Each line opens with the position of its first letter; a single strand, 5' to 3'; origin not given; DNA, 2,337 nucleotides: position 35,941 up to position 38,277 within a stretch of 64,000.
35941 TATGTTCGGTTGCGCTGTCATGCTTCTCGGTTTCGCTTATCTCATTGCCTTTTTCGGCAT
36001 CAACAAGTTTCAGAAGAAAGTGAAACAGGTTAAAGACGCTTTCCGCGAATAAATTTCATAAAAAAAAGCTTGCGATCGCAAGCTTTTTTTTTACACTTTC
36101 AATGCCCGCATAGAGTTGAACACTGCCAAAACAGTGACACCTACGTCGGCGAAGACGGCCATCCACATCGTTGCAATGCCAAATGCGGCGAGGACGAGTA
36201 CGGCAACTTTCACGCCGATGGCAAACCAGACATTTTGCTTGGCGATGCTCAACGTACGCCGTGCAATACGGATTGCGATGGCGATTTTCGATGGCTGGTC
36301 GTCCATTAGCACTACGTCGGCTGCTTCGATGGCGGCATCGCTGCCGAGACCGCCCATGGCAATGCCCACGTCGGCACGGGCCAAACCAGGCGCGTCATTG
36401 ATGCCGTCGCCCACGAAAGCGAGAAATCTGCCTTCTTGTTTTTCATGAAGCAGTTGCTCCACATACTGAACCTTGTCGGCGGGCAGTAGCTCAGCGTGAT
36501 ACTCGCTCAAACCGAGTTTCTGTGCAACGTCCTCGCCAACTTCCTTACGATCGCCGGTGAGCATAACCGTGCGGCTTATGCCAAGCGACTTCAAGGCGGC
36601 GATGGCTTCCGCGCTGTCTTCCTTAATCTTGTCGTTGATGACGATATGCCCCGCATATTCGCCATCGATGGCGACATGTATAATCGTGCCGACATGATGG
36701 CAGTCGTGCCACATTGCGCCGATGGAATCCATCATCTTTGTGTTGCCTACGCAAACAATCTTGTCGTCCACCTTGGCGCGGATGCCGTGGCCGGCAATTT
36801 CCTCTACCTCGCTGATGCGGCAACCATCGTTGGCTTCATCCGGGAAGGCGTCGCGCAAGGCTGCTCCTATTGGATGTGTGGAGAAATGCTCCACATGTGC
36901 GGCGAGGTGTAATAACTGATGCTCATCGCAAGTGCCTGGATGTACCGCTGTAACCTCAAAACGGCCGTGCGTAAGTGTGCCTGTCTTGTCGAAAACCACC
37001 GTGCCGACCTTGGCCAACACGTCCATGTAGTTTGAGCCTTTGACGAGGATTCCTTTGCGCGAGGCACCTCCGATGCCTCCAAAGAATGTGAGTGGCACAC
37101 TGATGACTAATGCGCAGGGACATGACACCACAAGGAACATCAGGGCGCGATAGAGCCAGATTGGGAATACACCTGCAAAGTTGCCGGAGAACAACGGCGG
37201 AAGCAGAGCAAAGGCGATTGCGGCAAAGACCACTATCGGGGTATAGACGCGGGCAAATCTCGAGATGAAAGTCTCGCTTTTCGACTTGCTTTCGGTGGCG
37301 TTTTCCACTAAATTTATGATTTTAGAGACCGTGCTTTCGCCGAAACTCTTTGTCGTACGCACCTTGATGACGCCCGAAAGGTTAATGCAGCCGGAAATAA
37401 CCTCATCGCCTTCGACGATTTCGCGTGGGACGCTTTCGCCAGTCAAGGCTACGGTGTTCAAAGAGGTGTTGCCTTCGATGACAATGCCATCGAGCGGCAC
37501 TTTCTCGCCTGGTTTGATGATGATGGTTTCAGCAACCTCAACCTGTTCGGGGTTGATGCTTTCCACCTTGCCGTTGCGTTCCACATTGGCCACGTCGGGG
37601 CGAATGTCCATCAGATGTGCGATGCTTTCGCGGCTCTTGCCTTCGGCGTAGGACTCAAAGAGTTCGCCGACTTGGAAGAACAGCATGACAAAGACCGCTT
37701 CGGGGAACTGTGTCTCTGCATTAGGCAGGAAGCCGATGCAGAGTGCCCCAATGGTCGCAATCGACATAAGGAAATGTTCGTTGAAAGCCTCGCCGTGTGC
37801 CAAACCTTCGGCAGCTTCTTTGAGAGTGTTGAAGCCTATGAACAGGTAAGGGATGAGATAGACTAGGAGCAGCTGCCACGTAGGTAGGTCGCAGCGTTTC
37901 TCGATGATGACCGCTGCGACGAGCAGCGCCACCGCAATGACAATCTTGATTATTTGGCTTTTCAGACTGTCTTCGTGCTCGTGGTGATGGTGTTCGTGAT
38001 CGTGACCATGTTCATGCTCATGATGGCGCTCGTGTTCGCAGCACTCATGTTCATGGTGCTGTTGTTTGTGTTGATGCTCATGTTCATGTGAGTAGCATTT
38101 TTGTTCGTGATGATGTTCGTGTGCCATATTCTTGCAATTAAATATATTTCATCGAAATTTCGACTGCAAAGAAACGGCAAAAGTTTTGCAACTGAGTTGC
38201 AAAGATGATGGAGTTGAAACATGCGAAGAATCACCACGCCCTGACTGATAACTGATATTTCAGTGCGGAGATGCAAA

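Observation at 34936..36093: Abrupt base-composition switch at the rnpB/hdeD locus splits the window into two halves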

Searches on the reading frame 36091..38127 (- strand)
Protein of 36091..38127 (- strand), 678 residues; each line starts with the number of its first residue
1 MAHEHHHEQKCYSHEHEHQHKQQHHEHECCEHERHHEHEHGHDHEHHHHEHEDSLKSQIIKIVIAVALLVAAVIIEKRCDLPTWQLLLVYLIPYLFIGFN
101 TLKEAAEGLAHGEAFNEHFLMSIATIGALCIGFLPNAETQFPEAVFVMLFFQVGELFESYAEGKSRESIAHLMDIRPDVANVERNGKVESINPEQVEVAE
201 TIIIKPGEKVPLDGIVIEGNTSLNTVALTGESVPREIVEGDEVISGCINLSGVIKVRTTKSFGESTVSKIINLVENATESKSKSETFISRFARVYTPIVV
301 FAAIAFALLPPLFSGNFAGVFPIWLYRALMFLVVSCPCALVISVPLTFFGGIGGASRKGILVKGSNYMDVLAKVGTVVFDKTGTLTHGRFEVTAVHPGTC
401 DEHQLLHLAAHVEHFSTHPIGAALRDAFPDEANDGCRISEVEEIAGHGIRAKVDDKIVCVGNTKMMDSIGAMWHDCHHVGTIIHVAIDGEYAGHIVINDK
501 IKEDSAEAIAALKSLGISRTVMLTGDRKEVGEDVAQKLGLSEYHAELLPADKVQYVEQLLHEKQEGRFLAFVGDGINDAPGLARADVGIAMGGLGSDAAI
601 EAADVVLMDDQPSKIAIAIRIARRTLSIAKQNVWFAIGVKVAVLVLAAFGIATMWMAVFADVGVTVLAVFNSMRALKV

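Call 7: find_encoding_contigs(protein=window:36091-38127:-, flank=10000, max_places=10)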
Protein window:36091-38127:- (678 aa): 5 contigs read that carry it; 4 places shown.
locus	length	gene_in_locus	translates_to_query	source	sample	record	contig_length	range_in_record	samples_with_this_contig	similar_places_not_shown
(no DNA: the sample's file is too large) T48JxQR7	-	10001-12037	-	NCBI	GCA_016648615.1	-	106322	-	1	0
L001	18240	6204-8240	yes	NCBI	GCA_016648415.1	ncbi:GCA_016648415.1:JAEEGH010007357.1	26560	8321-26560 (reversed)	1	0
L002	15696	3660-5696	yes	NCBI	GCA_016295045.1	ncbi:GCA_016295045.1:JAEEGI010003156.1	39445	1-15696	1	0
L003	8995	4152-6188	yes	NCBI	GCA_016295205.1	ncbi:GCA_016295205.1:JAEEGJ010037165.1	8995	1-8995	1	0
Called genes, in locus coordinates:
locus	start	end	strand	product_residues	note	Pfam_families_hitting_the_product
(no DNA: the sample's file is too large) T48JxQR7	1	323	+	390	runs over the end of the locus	PF17820:PDZ_6 (weak)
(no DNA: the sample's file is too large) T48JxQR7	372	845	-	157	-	-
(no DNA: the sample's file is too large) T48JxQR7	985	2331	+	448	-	PF01738:DLH (faint), PF00561:Abhydrolase_1 (faint), PF12146:Hydrolase_4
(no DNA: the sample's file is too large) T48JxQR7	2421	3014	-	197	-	PF01914:MarC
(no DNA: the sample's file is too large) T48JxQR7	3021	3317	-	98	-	-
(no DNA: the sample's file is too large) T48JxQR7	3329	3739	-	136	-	PF13336:AcetylCoA_hyd_C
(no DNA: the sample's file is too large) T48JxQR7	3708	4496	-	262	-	PF02550:AcetylCoA_hydro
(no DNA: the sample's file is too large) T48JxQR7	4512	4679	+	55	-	-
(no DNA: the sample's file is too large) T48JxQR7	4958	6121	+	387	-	PF00465:Fe-ADH, PF13685:Fe-ADH_2 (weak), PF25137:ADH_Fe_C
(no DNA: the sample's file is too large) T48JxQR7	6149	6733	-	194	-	PF03734:YkuD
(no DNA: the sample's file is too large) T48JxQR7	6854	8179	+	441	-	PF00328:His_Phos_2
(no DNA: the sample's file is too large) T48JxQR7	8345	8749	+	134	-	-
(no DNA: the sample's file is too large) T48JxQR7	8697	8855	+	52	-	-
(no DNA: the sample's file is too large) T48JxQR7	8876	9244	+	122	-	PF04342:DMT_6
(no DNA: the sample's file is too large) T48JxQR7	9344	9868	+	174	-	PF00583:Acetyltransf_1, PF13673:Acetyltransf_10 (weak), PF13508:Acetyltransf_7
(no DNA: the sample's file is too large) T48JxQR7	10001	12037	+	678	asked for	PF00122:E1-E2_ATPase, PF00702:Hydrolase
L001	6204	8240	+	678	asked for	PF00122:E1-E2_ATPase, PF00702:Hydrolase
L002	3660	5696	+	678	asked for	PF00122:E1-E2_ATPase, PF00702:Hydrolase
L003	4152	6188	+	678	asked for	PF00122:E1-E2_ATPase, PF00702:Hydrolase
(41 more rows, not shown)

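Call 21: find_homologous_proteins(query=window:36091-38127:-, max_evalue=1e-50)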
Query window:36091-38127:- (678 aa): 8000 proteins with E <= 1e-50 among 8000 candidates; the best 120 are listed.
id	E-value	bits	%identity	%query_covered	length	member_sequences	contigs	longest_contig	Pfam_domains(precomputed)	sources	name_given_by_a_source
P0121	0.0e+0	1495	99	100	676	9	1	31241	PF00702.33,PF00122.26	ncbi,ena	-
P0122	0.0e+0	1494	98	100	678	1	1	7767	PF00702.33,PF00122.26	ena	-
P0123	0.0e+0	1494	98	100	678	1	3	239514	PF00702.33,PF00122.26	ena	-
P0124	0.0e+0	1491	98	100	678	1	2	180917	PF00702.33,PF00122.26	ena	-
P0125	0.0e+0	1487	97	100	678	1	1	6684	PF00702.33,PF00122.26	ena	-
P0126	0.0e+0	1435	96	98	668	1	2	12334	PF00702.33,PF00122.26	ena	-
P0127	0.0e+0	1432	96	98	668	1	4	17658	PF00702.33,PF00122.26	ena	-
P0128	0.0e+0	1427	96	98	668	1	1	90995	PF00702.33,PF00122.26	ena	-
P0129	0.0e+0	1424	95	98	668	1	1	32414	PF00702.33,PF00122.26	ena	-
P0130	0.0e+0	1422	96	96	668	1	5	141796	PF00702.33,PF00122.26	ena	-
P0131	0.0e+0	1420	95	96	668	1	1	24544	PF00702.33,PF00122.26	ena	-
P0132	0.0e+0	1413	96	92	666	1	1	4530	PF00702.33,PF00122.26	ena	-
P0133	0.0e+0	1411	96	92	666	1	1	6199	PF00702.33,PF00122.26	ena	-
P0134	0.0e+0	1397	94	96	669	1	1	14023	PF00702.33,PF00122.26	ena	-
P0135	0.0e+0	1383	90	100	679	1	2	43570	PF00702.33,PF00122.26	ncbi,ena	-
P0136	0.0e+0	1379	90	100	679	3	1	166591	PF00702.33,PF00122.26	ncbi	-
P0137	0.0e+0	1319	96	92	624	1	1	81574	PF00702.33,PF00122.26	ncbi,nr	ncbi:MAG: cadmium-translocating P-type ATPase [Bacteroidales bacterium]|nr:cadmium-translocating P-t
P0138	0.0e+0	1292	87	92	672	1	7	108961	PF00702.33,PF00122.26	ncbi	-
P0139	0.0e+0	1292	87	92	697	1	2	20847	PF00702.33,PF00122.26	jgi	jgi:Cd2+/Zn2+-exporting ATPase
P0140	0.0e+0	1290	84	100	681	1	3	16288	PF00702.33,PF00122.26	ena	-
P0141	0.0e+0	1290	84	100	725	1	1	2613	PF00702.33,PF00122.26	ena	-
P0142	0.0e+0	1287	84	97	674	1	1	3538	PF00702.33,PF00122.26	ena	-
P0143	0.0e+0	1283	87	94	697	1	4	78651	PF00702.33,PF00122.26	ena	-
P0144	0.0e+0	1283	84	97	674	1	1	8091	PF00702.33,PF00122.26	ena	-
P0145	0.0e+0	1283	86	92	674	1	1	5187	PF00702.33,PF00122.26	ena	-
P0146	0.0e+0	1282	83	100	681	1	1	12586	PF00702.33,PF00122.26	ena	-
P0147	0.0e+0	1282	85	92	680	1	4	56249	PF00702.33,PF00122.26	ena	-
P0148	0.0e+0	1276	83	97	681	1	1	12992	PF00702.33,PF00122.26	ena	-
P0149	0.0e+0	1275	86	92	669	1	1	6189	PF00702.33,PF08282.19,PF00122.26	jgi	jgi:Cd2+/Zn2+-exporting ATPase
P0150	0.0e+0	1274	83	97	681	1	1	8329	PF00702.33,PF00122.26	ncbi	-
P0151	0.0e+0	1273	86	92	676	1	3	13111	PF00702.33,PF08282.19,PF00122.26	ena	-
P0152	0.0e+0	1272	85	95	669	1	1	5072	PF00702.33,PF08282.19,PF00122.26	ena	-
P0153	0.0e+0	1272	85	92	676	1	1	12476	PF00702.33,PF08282.19,PF00122.26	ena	-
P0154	0.0e+0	1272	83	97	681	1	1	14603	PF00702.33,PF00122.26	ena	-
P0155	0.0e+0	1271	85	92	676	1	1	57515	PF00702.33,PF00122.26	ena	-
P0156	0.0e+0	1270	85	95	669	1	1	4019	PF00702.33,PF08282.19,PF00122.26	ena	-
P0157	0.0e+0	1270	85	92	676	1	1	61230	PF00702.33,PF00122.26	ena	-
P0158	0.0e+0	1269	86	92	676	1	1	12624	PF00702.33,PF00122.26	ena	-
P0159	0.0e+0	1268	84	95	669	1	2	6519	PF00702.33,PF08282.19,PF00122.26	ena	-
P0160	0.0e+0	1267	84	95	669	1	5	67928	PF00702.33,PF08282.19,PF00122.26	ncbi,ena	-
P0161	0.0e+0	1267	84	95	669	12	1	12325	PF00702.33,PF08282.19,PF00122.26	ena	-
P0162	0.0e+0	1267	84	95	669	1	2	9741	PF00702.33,PF08282.19,PF00122.26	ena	-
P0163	0.0e+0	1267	84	95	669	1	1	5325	PF00702.33,PF08282.19,PF00122.26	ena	-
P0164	0.0e+0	1266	84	95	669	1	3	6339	PF00702.33,PF08282.19,PF00122.26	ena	-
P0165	0.0e+0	1265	84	95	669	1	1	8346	PF00702.33,PF08282.19,PF00122.26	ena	-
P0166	0.0e+0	1265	84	95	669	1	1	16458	PF00702.33,PF08282.19,PF00122.26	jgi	-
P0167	0.0e+0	1264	85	96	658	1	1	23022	PF00702.33,PF00122.26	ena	-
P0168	0.0e+0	1264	84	96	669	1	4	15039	PF00702.33,PF08282.19,PF00122.26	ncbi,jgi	jgi:Cd2+/Zn2+-exporting ATPase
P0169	0.0e+0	1264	82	100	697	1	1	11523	PF00702.33,PF00122.26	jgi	jgi:Cd2+/Zn2+-exporting ATPase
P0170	0.0e+0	1264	87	92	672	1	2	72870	PF00702.33,PF00122.26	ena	-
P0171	0.0e+0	1263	85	96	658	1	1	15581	PF00702.33,PF00122.26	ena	-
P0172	0.0e+0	1263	83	95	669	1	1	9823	PF00702.33,PF08282.19,PF00122.26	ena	-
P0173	0.0e+0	1263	84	95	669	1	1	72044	PF00702.33,PF08282.19,PF00122.26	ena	-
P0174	0.0e+0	1263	86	92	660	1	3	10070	PF00702.33,PF00122.26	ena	-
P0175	0.0e+0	1263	83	95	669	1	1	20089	PF00702.33,PF08282.19,PF00122.26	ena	-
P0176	0.0e+0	1263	85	96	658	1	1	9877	PF00702.33,PF00122.26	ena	-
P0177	0.0e+0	1262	86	92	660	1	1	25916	PF00702.33,PF00122.26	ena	-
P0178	0.0e+0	1262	82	100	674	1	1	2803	PF00702.33,PF00122.26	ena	-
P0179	0.0e+0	1262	85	92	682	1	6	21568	PF00702.33,PF00122.26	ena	-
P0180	0.0e+0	1261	86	92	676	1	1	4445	PF00702.33,PF00122.26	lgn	-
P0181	0.0e+0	1261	87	92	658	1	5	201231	PF00702.33,PF00122.26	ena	-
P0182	0.0e+0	1261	82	100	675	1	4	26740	PF00702.33,PF00122.26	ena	-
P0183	0.0e+0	1260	86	92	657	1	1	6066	PF00702.33,PF00122.26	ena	-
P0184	0.0e+0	1260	85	96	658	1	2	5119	PF00702.33,PF00122.26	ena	-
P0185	0.0e+0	1260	86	92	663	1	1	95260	PF00702.33,PF00122.26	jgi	jgi:Cd2+/Zn2+-exporting ATPase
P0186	0.0e+0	1259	83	95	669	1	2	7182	PF00702.33,PF08282.19,PF00122.26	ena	-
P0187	0.0e+0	1259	84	95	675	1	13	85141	PF00702.33,PF00122.26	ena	-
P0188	0.0e+0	1259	84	96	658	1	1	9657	PF00702.33,PF00122.26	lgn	-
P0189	0.0e+0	1259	86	92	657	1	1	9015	PF00702.33,PF00122.26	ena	-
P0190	0.0e+0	1259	82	100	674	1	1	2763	PF00702.33,PF00122.26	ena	-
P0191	0.0e+0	1258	84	96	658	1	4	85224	PF00702.33,PF00122.26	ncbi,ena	-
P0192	0.0e+0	1258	84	96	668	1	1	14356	PF00702.33,PF00122.26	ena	-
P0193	0.0e+0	1258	85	92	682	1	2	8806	PF00702.33,PF00122.26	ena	-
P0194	0.0e+0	1258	84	96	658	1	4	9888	PF00702.33,PF00122.26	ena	-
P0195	0.0e+0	1258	81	100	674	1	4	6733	PF00702.33,PF00122.26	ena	-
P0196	0.0e+0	1258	86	92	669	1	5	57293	PF00702.33,PF08282.19,PF00122.26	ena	-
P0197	0.0e+0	1258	83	95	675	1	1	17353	PF00702.33,PF00122.26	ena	-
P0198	0.0e+0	1257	84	96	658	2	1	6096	PF00702.33,PF00122.26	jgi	-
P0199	0.0e+0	1256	82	100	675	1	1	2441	PF00702.33,PF00122.26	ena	-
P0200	0.0e+0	1255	86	92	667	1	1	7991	PF00702.33,PF00122.26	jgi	-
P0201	0.0e+0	1255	84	96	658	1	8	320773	PF00702.33,PF00122.26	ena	-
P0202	0.0e+0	1254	86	92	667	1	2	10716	PF00702.33,PF00122.26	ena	-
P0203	0.0e+0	1254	81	100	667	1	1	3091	PF00702.33,PF00122.26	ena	-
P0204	0.0e+0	1254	81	100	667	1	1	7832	PF00702.33,PF00122.26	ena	-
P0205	0.0e+0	1254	84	96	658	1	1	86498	PF00702.33,PF00122.26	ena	-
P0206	0.0e+0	1254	83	100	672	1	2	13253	PF00702.33,PF00122.26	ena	-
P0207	0.0e+0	1254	85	92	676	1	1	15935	PF00702.33,PF00122.26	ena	-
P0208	0.0e+0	1254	82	100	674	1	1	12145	PF00702.33,PF00122.26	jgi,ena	-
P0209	0.0e+0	1254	81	100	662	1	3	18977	PF00702.33,PF00122.26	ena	-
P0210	0.0e+0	1253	85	92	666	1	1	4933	PF00702.33,PF00122.26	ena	-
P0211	0.0e+0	1253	82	100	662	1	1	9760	PF00702.33,PF00122.26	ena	-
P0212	0.0e+0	1253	85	92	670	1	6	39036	PF00702.33,PF00122.26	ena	-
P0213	0.0e+0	1253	82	100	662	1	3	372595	PF00702.33,PF00122.26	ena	-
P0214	0.0e+0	1253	84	97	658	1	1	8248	PF00702.33,PF00122.26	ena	-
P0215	0.0e+0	1253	86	92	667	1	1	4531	PF00702.33,PF00122.26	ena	-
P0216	0.0e+0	1252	82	100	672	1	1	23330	PF00702.33,PF00122.26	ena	-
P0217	0.0e+0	1252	86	92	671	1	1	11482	PF00702.33,PF00122.26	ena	-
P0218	0.0e+0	1252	80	100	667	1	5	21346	PF00702.33,PF00122.26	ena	-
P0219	0.0e+0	1252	85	92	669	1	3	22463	PF00702.33,PF00122.26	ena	-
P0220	0.0e+0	1252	84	95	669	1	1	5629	PF00702.33,PF00122.26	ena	-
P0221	0.0e+0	1252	81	100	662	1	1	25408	PF00702.33,PF00122.26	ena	-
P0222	0.0e+0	1252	85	92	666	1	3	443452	PF00702.33,PF00122.26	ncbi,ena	-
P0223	0.0e+0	1251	86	92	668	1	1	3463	PF00702.33,PF00122.26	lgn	-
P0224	0.0e+0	1251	82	100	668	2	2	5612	PF00702.33,PF00122.26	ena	-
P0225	0.0e+0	1251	86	92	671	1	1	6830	PF00702.33,PF00122.26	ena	-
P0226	0.0e+0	1251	84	92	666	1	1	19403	PF00702.33,PF00122.26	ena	-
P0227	0.0e+0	1250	80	100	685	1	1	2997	PF00702.33,PF08282.19,PF00122.26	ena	-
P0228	0.0e+0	1250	86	92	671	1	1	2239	PF00702.33,PF00122.26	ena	-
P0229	0.0e+0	1250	82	100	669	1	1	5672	PF00702.33,PF00122.26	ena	-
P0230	0.0e+0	1250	80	100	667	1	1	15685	PF00702.33,PF00122.26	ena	-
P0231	0.0e+0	1250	81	100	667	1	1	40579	PF00702.33,PF00122.26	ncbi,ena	-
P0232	0.0e+0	1250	84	92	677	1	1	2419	PF00702.33,PF00122.26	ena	-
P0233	0.0e+0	1250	81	100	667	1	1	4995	PF00702.33,PF00122.26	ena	-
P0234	0.0e+0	1250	80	100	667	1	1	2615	PF00702.33,PF00122.26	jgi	-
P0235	0.0e+0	1250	81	100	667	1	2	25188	PF00702.33,PF00122.26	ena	-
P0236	0.0e+0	1250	85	92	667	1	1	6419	PF00702.33,PF00122.26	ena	-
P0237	0.0e+0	1250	81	100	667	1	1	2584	PF00702.33,PF00122.26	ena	-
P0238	0.0e+0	1250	85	94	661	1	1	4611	PF00702.33,PF00122.26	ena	-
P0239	0.0e+0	1250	82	100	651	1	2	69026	PF00702.33,PF00122.26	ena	-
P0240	0.0e+0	1250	81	100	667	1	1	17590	PF00702.33,PF00122.26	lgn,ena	-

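Call 24: find_related_loci(query=window:36091-38127:-, collection=genome_contigs, flank=10000)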
Query window:36091-38127:- (678 aa) in genome_contigs; peptide patterns used: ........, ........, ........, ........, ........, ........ (x = any residue, [..] = any of these).
600 stretches matched a pattern (row limit reached: there are more); 566 encode a relative of the query (tblastn E <= 1e-3); the best 80 are kept; 80 distinct loci.
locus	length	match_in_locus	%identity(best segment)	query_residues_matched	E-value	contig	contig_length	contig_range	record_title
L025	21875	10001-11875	83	55-677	0e+0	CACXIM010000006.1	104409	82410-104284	MAG: uncultured Bacteroidia bacterium isolate RUG11296 genome assembly, contig: RUG11296_asm_6, whole genome shotgun seq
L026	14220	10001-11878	78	52-678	0e+0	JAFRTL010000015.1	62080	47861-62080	MAG: Bacteroidaceae bacterium isolate RGIG2785 Goat_Omasum-6__c395730, whole genome shotgun sequence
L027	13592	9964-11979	72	43-677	0e+0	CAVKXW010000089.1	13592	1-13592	Bacteroidaceae bacterium isolate H07688-L1_cleanbin_000003 genome assembly, contig: Spades_H07688-L1_contig_707, whole g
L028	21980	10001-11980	74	5-677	0e+0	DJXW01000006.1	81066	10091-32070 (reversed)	MAG TPA_asm: Prevotella sp. UBA6994 UBA6994_contig_1883, whole genome shotgun sequence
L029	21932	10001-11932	75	29-678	0e+0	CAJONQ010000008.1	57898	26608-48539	uncultured Prevotella sp. isolate Reindeer_2_mag_97 genome assembly, contig: scaffold_596, whole genome shotgun sequence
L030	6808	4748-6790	72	10-678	0e+0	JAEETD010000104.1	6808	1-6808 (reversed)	MAG: Prevotella sp. isolate Tb.RUG.398 NODE_53540_length_6808_cov_4.831163, whole genome shotgun sequence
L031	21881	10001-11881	75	56-677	0e+0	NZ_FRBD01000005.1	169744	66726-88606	Xylanibacter ruminicola strain KHT3, whole genome shotgun sequence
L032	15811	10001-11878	76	52-677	0e+0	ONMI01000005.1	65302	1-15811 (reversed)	uncultured Prevotellaceae bacterium isolate RUG446 genome assembly, contig: scaffold_385, whole genome shotgun sequence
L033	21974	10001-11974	76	31-678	0e+0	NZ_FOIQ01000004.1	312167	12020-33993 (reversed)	Prevotella aff. ruminicola Tc2-24, whole genome shotgun sequence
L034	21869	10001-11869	78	55-677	0e+0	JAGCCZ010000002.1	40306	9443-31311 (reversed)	MAG: Bacteroidales bacterium isolate RGIG9679 Yak_Omasum-2__c63, whole genome shotgun sequence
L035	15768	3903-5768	74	53-677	0e+0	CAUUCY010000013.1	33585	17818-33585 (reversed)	MAG TPA_asm: uncultured Bacteroidales bacterium isolate ERR10228863_bin.76_MetaWRAP_v1.3_MAG genome assembly, contig: ER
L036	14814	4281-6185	72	42-677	0e+0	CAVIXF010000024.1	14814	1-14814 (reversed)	Candidatus Gastranaerophilales bacterium HUM_1 isolate H07682-L1_cleanbin_000042 genome assembly, contig: Spades_H07682-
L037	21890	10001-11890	76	55-678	0e+0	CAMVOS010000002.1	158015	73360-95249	MAG TPA_asm: uncultured Prevotella sp. isolate SRR8387721_bin.56_metaWRAP_v1.3_MAG genome assembly, contig: ERZ14209545.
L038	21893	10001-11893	78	54-677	0e+0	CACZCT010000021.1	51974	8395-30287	MAG: uncultured Prevotellaceae bacterium isolate RUG12503 genome assembly, contig: RUG12503_asm_21, whole genome shotgun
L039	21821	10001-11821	74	73-678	0e+0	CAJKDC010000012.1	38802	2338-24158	MAG TPA_asm: uncultured Bacteroides sp. isolate ERR1190934-bin.26 genome assembly, contig: NODE_762_length_38802_cov_4.2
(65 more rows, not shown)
